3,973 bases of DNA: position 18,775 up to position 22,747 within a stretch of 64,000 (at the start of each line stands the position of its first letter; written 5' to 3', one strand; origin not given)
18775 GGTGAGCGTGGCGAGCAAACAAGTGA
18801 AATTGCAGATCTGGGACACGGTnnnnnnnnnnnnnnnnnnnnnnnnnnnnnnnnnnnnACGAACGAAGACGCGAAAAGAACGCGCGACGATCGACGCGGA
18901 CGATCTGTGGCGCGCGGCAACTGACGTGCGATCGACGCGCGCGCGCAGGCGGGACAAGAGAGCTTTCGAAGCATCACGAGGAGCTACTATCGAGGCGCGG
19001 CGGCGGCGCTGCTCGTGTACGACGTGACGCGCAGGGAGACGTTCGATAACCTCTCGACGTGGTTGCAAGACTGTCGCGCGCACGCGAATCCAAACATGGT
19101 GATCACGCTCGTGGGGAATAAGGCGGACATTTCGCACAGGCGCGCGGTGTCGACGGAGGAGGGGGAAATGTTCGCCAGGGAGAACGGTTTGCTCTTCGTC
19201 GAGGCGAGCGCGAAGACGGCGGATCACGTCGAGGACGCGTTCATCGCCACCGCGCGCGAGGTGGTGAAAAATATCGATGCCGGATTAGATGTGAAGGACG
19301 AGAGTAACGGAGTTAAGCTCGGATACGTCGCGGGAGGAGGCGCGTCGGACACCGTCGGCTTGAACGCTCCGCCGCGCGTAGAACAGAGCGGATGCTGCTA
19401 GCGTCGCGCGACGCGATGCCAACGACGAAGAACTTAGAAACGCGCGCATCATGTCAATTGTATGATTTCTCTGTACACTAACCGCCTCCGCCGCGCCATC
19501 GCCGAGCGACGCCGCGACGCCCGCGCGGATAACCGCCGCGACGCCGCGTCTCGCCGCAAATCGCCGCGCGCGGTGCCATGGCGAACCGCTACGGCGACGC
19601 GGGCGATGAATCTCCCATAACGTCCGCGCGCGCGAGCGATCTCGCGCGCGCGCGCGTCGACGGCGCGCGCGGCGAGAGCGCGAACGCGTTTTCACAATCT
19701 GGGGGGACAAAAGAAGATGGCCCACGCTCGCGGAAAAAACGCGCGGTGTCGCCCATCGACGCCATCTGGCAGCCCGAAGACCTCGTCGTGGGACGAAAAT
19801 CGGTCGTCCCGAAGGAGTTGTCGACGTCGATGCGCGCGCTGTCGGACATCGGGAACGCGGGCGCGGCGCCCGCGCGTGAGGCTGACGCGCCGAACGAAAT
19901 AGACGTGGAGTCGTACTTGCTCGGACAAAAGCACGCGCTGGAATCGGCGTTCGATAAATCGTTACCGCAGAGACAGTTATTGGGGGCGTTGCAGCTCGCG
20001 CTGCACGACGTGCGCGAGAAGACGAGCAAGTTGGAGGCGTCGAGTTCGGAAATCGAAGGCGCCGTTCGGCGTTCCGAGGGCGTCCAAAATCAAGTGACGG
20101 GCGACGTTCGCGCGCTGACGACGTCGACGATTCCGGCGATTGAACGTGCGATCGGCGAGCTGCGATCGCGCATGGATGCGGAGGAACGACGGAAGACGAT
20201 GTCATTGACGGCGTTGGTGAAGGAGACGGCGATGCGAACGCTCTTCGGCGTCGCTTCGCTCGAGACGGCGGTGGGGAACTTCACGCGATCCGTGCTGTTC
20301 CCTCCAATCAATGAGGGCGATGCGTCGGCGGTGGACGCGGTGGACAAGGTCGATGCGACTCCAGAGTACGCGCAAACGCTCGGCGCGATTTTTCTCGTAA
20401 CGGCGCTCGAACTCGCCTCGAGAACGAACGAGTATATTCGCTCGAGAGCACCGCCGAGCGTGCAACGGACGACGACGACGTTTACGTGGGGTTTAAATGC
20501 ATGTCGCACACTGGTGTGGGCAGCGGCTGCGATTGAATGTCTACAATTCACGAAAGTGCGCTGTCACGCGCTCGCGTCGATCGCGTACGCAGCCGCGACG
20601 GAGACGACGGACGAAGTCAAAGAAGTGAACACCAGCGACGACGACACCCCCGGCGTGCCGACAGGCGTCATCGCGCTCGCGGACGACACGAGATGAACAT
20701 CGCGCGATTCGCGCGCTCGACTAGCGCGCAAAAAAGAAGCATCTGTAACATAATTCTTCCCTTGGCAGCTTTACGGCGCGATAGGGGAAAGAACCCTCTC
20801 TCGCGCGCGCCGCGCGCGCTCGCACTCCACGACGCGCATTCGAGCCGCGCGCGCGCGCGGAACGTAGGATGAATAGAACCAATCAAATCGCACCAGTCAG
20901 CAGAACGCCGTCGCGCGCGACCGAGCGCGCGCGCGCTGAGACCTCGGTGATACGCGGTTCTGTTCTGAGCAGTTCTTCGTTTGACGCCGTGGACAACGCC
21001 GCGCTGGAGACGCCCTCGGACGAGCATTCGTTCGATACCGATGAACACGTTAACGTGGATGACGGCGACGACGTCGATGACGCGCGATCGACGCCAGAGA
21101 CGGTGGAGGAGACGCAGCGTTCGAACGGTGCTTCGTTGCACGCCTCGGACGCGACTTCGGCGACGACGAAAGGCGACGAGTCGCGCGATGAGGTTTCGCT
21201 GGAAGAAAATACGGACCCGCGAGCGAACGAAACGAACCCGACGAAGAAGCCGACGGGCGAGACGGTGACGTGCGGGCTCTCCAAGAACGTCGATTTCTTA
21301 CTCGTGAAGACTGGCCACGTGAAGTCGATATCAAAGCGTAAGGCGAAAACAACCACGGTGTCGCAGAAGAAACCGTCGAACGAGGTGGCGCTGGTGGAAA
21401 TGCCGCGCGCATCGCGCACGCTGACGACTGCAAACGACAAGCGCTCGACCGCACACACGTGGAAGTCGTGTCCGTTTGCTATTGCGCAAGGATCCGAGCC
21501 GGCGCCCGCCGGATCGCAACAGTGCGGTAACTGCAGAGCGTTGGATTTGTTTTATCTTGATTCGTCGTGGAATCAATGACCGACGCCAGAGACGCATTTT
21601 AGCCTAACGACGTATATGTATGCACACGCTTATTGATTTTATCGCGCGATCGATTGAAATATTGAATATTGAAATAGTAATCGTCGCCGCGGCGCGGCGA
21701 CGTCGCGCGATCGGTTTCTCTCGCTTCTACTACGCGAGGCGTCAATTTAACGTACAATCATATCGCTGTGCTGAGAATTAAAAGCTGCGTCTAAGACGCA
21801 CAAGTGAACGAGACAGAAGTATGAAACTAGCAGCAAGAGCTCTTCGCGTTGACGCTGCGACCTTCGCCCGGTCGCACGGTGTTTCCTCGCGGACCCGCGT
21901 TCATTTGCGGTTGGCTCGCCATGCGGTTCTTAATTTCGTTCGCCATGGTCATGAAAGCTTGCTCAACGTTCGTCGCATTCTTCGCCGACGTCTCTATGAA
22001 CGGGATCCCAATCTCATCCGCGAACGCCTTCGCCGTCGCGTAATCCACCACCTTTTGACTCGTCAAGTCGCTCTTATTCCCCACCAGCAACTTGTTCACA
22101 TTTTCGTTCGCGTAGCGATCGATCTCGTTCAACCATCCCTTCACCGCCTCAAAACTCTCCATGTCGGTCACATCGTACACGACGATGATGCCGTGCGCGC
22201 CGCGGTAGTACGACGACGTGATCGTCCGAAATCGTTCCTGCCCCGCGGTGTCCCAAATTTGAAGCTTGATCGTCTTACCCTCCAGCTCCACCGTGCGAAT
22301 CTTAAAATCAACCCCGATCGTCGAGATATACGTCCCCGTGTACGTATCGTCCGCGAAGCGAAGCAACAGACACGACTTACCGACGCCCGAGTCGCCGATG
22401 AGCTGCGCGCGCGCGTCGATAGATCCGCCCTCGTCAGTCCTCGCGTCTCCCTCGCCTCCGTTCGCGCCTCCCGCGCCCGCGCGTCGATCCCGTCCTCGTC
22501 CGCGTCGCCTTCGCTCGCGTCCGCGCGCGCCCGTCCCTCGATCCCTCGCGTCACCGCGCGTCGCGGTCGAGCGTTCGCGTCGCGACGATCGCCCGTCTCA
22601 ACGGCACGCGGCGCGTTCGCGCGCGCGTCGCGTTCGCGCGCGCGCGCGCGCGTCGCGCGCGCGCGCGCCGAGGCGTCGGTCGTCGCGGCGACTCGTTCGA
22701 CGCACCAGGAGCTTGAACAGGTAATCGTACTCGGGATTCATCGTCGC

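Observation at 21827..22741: Uniform intron grammar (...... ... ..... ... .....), 5'-biased micro-exon-1 positions and intronic microsatellites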

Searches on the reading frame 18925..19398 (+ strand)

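Call 11: search_protein_families(library=pfam, proteins=[window:18925-19398:+], max_evalue=0.01)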
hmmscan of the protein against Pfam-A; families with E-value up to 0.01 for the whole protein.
window:18925-19398:+ (158 aa): 3 families
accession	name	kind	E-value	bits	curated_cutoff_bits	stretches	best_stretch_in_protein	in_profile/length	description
PF00071.28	Ras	-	2.3e-35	122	21.6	1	9-114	56-161/162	Ras family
PF08477.19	Roc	-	1.7e-13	51.2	27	1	9-68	64-119/119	Ras of Complex, Roc, domain of DAPkinase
PF00025.27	Arf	-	0.0012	18.8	22.3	1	10-78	67-134/174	ADP-ribosylation factor family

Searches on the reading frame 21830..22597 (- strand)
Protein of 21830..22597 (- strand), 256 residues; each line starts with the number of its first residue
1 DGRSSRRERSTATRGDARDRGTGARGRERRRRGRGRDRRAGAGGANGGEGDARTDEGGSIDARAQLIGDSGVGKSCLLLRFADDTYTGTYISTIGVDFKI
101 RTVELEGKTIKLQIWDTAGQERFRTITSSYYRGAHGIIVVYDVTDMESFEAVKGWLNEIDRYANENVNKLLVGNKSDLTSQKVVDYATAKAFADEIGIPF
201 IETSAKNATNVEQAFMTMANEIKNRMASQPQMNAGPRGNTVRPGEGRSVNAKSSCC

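Call 11: search_protein_families(library=pfam, proteins=[window:21830-22597:-], max_evalue=0.01)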
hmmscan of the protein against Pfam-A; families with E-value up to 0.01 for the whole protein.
window:21830-22597:- (256 aa): 8 families
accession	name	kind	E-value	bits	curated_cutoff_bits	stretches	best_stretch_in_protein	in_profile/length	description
PF00071.28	Ras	-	1.7e-65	219.9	21.6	1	66-223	4-161/162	Ras family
PF08477.19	Roc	-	4.9e-34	117.6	27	1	66-177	4-119/119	Ras of Complex, Roc, domain of DAPkinase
PF00025.27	Arf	-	3.1e-15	56.5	22.3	1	63-186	16-135/174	ADP-ribosylation factor family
PF03193.22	RsgA_GTPase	-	5.4e-06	26.8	30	0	163-220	50-106/174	RsgA GTPase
PF00009.33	GTP_EFTU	-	5.4e-06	26.5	26.5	1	96-219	55-183/188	Elongation factor Tu GTP binding domain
PF01926.29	MMR_HSR1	-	0.00019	21.9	21.9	1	66-174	4-112/113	50S ribosome-binding GTPase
PF09439.16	SRPRB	-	0.002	18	25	1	66-183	8-126/178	Signal recognition particle receptor beta subunit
PF00004.35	AAA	-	0.0083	17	21.2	0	66-164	3-97/131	ATPase family associated with various cellular activities (AAA)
